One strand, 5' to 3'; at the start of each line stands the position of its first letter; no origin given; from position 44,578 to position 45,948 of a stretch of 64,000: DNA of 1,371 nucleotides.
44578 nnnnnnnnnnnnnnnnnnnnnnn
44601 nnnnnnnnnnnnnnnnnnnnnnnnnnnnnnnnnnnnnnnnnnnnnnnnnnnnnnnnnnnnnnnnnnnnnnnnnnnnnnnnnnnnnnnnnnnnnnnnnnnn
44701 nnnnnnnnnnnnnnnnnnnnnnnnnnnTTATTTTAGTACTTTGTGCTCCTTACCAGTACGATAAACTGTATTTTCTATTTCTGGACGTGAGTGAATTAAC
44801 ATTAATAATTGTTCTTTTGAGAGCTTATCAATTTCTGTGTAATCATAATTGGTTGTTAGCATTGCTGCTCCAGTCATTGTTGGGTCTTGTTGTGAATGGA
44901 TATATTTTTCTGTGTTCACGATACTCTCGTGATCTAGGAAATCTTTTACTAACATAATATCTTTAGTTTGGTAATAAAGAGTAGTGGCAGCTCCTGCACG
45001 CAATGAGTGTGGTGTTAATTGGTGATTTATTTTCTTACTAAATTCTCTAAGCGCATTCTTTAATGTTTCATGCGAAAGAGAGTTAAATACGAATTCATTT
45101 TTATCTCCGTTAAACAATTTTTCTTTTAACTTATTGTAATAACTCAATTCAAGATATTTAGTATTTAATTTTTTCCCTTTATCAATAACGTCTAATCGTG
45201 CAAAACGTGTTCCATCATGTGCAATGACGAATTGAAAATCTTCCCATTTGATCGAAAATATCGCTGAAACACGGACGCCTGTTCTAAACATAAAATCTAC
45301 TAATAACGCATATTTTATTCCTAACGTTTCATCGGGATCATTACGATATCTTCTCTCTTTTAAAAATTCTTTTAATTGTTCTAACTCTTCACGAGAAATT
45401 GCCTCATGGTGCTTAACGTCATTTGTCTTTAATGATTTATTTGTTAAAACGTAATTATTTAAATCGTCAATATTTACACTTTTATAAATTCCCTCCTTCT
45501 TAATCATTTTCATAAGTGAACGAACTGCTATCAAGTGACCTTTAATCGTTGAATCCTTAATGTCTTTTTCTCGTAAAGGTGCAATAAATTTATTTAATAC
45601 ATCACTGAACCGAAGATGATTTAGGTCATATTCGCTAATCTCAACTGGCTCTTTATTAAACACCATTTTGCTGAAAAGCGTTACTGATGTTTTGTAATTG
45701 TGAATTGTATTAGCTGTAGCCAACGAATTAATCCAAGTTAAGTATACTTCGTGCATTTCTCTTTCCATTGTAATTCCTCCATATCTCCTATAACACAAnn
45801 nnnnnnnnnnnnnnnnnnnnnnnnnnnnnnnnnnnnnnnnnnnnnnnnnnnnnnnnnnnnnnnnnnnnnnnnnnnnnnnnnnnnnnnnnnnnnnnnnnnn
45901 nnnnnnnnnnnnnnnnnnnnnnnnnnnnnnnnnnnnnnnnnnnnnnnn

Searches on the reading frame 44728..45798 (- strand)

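Call 106: search_protein_families(library=pfam, proteins=[window:44728-45798:-], max_evalue=0.0001)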
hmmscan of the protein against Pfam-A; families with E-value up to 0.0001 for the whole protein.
window:44728-45798:- (356 aa): 2 families
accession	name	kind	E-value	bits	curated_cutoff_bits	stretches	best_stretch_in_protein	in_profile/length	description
PF00589.27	Phage_integrase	-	1.3e-19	71.1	27.1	1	136-304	5-170/172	Phage integrase family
PF02899.23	Phage_int_SAM_1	-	2.9e-05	24.7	22.3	0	29-103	16-83/83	Phage integrase, N-terminal SAM-like domain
